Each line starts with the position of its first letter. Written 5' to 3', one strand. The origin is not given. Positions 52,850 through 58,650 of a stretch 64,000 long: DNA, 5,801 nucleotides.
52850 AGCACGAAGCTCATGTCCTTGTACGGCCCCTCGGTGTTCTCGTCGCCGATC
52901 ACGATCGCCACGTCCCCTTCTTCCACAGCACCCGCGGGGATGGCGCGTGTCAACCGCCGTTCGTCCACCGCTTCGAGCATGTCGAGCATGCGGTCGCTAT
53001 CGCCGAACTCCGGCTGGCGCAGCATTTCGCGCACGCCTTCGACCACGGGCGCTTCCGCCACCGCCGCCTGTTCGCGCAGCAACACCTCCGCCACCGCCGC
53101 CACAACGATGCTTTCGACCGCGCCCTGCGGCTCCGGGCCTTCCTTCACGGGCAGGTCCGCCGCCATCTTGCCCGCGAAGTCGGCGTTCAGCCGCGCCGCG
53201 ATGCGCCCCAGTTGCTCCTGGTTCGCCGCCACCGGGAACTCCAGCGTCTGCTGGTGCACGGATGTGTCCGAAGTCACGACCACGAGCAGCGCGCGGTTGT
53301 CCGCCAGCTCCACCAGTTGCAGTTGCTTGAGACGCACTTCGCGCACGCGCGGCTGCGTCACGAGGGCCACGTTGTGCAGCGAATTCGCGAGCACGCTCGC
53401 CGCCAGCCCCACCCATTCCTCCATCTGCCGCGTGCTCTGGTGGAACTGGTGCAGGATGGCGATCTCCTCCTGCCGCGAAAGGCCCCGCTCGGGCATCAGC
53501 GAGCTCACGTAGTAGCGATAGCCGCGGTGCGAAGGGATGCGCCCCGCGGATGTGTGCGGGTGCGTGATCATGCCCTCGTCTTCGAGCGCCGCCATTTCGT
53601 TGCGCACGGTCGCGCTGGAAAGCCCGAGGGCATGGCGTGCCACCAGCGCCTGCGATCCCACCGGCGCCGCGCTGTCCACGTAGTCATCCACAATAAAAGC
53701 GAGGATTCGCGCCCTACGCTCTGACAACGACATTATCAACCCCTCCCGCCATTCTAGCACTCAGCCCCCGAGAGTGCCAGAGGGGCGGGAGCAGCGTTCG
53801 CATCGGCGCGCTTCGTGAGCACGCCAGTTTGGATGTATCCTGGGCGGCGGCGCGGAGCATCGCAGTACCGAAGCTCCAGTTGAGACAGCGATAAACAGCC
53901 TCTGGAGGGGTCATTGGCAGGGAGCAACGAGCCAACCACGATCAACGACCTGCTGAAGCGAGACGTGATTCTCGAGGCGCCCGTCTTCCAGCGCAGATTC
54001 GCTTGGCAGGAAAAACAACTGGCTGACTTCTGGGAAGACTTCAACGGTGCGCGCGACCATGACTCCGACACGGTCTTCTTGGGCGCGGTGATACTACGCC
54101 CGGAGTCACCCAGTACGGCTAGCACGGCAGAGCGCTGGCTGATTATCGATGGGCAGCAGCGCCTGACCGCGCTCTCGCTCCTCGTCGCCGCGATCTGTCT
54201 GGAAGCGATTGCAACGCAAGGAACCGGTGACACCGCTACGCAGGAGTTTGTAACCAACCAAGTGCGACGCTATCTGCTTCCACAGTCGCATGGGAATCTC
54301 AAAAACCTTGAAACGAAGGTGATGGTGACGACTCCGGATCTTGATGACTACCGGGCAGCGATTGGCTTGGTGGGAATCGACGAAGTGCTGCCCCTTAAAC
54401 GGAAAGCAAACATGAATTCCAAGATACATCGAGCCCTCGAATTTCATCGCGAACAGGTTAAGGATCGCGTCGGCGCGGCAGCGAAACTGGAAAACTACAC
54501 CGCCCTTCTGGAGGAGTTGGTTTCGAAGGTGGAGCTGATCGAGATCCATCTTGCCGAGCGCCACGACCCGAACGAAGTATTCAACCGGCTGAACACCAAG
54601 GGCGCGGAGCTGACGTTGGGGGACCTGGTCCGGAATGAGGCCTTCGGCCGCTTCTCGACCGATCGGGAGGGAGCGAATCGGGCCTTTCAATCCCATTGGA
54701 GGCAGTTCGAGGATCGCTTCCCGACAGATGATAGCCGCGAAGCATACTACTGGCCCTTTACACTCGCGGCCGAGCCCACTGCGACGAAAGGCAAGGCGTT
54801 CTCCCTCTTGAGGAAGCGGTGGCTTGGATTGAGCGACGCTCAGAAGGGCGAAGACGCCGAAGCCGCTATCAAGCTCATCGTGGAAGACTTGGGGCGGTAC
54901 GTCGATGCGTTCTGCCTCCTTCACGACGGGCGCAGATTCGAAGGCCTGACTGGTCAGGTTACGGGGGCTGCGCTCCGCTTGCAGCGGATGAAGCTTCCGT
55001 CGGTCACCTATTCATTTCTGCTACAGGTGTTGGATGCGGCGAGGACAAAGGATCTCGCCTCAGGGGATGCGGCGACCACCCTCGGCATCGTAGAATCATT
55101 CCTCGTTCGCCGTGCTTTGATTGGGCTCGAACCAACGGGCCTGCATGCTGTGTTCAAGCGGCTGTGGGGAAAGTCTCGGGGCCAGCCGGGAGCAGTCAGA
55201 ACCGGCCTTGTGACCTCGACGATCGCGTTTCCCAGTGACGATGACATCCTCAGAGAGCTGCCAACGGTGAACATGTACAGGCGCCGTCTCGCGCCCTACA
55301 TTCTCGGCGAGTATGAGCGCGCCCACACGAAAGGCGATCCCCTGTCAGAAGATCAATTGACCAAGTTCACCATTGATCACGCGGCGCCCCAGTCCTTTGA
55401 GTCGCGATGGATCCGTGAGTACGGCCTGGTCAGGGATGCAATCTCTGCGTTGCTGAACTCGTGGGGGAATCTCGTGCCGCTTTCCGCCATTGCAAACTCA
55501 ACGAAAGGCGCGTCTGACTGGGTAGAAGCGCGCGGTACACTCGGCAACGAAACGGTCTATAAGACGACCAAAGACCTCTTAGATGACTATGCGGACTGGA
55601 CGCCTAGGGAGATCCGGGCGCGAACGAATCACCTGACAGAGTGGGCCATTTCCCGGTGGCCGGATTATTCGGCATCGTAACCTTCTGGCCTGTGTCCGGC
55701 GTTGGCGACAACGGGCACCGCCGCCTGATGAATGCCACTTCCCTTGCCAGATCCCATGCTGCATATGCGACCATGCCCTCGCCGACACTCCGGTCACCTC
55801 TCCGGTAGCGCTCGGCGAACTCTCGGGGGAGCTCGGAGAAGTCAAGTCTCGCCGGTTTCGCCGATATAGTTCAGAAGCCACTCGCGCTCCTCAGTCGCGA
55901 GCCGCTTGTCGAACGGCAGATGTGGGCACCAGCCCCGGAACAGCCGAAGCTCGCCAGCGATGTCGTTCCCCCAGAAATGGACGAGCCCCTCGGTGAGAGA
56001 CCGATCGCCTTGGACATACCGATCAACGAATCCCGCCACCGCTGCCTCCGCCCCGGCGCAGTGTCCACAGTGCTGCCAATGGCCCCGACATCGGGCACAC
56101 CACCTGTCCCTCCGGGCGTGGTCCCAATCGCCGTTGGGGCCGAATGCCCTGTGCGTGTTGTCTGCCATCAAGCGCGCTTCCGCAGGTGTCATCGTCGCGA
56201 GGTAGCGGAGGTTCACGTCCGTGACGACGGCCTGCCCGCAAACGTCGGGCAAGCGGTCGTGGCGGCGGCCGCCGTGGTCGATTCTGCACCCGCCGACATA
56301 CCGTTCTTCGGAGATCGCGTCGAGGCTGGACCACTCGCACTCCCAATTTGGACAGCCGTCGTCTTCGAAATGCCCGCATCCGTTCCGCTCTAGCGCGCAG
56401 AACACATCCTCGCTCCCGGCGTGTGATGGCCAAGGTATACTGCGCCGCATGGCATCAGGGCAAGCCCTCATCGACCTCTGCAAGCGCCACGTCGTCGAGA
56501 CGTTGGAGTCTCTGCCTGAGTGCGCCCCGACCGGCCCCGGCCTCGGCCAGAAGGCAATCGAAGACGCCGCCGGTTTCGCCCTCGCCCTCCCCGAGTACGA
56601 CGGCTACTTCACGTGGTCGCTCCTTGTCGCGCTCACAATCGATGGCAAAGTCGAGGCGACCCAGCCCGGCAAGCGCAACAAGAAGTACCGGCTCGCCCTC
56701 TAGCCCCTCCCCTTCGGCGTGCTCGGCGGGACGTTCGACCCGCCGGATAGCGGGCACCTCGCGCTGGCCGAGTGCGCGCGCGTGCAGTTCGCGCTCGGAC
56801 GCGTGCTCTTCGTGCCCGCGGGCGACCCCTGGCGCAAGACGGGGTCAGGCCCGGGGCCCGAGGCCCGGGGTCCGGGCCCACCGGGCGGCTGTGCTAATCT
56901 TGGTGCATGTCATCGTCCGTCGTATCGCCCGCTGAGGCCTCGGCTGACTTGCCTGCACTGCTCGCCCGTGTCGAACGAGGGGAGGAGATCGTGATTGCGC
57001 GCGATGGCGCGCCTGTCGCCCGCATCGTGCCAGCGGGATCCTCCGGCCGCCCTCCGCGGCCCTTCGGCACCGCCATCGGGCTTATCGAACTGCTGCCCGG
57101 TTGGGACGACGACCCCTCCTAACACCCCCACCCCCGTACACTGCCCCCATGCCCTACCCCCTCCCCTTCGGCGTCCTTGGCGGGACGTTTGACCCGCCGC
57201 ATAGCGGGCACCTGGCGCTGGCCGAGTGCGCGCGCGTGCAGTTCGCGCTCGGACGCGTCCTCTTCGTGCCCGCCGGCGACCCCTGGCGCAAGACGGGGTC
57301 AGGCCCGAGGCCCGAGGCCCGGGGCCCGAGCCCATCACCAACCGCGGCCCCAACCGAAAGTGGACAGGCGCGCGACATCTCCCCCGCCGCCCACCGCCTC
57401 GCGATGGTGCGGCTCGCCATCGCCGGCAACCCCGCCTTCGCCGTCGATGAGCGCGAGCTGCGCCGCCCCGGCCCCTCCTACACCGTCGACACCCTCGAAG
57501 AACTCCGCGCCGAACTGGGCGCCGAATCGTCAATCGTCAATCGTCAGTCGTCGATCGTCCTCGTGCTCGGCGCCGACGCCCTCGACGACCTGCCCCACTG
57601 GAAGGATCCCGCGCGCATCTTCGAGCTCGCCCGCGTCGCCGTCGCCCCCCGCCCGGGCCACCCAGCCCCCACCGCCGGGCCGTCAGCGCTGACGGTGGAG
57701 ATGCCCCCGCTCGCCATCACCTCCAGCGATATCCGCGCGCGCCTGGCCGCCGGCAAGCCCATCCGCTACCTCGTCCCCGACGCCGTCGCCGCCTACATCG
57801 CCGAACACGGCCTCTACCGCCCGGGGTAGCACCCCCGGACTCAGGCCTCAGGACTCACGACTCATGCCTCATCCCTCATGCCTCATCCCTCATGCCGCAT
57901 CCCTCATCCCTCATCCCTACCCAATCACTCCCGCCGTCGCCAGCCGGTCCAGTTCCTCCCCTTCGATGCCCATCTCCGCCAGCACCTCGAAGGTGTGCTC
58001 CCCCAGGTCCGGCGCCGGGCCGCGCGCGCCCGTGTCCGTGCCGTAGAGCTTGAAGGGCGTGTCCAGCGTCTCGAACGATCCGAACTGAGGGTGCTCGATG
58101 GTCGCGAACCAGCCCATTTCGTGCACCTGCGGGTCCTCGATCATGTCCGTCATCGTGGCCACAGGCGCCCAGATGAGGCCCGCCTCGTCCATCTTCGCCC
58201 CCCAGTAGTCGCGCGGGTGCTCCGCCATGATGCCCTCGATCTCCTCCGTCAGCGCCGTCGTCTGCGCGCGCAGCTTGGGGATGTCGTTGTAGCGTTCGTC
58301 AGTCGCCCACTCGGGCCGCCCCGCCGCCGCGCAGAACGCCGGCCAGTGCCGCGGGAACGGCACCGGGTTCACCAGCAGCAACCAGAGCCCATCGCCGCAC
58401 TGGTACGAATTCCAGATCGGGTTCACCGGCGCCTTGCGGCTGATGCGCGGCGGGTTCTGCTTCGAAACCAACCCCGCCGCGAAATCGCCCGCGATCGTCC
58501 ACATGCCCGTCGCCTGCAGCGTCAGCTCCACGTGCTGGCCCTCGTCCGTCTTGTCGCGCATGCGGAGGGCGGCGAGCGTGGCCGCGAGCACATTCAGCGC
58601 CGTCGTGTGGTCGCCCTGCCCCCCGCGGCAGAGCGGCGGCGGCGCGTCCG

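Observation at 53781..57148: Lower-GC island between hrcA and nadD carrying a GmrSD-like nuclease plus two unknown genes: candidate defence module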

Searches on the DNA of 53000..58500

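Call 84: search_rna_families(source=window, start=53000, end=58500, threshold=gathering)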
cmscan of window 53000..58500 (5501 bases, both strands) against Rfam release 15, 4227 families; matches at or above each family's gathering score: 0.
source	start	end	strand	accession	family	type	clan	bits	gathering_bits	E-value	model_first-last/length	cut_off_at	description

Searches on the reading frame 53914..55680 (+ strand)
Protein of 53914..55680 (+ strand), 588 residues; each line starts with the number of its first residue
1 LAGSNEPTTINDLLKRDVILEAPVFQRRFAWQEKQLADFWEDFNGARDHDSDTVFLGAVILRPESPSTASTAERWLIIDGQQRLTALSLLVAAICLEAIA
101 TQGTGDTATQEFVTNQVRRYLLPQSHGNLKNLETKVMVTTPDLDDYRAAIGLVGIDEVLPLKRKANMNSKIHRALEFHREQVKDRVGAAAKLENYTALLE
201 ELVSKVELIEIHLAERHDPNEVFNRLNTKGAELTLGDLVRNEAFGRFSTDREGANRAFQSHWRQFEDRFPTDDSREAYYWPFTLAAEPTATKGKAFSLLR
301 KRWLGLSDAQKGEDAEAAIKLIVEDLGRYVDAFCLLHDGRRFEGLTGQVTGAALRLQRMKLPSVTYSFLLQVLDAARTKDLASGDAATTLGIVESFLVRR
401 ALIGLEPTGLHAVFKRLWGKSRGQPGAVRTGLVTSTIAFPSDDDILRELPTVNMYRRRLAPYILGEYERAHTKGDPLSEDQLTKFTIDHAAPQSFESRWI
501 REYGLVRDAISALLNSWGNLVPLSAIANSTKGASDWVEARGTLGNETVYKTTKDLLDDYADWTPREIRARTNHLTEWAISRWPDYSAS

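Call 3: search_protein_families(library=pfam, proteins=[window:53914-55680:+], max_evalue=0.1)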
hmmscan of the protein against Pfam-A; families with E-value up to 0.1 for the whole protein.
window:53914-55680:+ (588 aa): 2 families
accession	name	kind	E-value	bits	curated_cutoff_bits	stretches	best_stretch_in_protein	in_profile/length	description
PF03235.19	GmrSD_N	-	3.2e-27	96.4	33.2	1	10-243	1-198/199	GmrSD restriction endonuclease, N-terminal domain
PF07510.16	GmrSD_C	-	1.6e-12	47.9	23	1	439-577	1-138/138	GmrSD restriction endonucleases, C-terminal domain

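Call 4: search_protein_families(library=padloc, proteins=[window:53914-55680:+], max_evalue=0.1)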
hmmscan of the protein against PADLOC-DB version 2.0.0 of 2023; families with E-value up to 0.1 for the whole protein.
window:53914-55680:+ (588 aa): 34 families (the best 25 are shown)
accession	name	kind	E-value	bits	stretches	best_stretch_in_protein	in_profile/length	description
PDLC02693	Orf5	-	2.3e-63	213.1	1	13-582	2-542/543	Orf5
PDLC04154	HEC-06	-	1.8e-49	166.8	1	6-582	10-564/569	-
PDLC04155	HEC-06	-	1.2e-47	160.7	2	8-280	10-269/562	-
PDLC04157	HEC-06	-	3.8e-43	145.9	1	9-583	13-556/558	-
PDLC02687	Orf5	-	6.5e-39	132.1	1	5-566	3-542/543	Orf5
PDLC02700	Orf5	-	1.3e-37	127.8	2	11-263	4-239/555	Orf5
PDLC02695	Orf5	-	6.8e-35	118.5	2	6-339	6-348/601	Orf5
PDLC02701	Orf5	-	1.9e-25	87.4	1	9-326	9-328/596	Orf5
PDLC02702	Orf5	-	1e-23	81.9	2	203-583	164-542/543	Orf5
PDLC03655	mREase_IV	-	2.6e-21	73.8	1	6-275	4-287/629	Type IV methyl-directed restriction enzyme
PDLC02691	Orf5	-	1.3e-18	65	1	23-257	24-263/579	Orf5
PDLC02692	Orf5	-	1.4e-15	55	1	20-245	8-215/558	Orf5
PDLC02698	Orf5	-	1.4e-14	51.7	3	10-93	10-88/573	Orf5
PDLC02786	SspE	-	6.2e-14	49.3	1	11-109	15-118/766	SspE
PDLC04156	HEC-06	-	3.7e-13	46.9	1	18-246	19-243/562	-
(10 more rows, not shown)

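Call 55: search_protein_families(library=ncbifam, proteins=[window:53914-55680:+], max_evalue=0.1)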
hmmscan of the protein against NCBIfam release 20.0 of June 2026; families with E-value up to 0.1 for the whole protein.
window:53914-55680:+ (588 aa): 1 family
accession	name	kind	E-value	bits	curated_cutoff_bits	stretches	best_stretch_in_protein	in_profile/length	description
NF041060.1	DpdB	equivalog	0.06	12.2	300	0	71-89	108-126/352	DGQHR domain-containing protein DpdB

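Call 56: search_protein_families(library=phrogs, proteins=[window:53914-55680:+], max_evalue=0.1)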
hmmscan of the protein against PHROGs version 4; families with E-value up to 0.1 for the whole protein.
window:53914-55680:+ (588 aa): 4 families
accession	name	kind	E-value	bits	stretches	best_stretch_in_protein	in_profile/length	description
phrog_21165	-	unknown function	3.6e-34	119.7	1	6-582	8-566/567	-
phrog_1583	-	unknown function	6.6e-06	26.1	1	10-92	26-102/417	-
phrog_2598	-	unknown function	7.6e-05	22.9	1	71-234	85-170/352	-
phrog_1035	-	DNA, RNA and nucleotide metabolism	0.01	16.7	1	472-560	164-241/271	endonuclease VII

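Call 63: search_solved_structures(query=window:53914-55680:+, max_evalue=0.01, show_alignments=2)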
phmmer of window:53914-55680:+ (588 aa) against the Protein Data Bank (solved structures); distinct sequences matched with E-value up to 0.01: 1.
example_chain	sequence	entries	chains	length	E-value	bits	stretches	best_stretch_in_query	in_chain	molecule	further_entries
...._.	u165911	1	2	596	1.6e-11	46.7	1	9-264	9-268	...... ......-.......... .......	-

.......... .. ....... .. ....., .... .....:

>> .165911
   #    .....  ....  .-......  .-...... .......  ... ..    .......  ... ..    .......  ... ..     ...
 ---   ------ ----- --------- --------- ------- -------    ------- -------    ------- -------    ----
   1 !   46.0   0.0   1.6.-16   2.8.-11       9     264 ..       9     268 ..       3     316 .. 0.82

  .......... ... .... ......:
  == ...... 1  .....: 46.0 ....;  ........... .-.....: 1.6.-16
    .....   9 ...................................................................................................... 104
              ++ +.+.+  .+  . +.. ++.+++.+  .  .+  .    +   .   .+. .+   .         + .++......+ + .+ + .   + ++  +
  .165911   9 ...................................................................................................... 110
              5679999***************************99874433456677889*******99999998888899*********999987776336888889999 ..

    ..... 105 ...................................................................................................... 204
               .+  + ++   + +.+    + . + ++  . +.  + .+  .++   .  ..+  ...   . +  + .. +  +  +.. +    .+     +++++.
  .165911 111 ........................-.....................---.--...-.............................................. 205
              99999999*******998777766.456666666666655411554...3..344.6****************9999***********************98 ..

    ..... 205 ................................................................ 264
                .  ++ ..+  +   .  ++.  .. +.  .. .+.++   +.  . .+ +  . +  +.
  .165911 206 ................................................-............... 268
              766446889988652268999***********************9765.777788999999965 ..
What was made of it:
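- Closest known: Single-chain GmrSD type IV restriction enzymes. Different: The only PDB sequence match, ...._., covers just the N-terminal domain (call 63).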
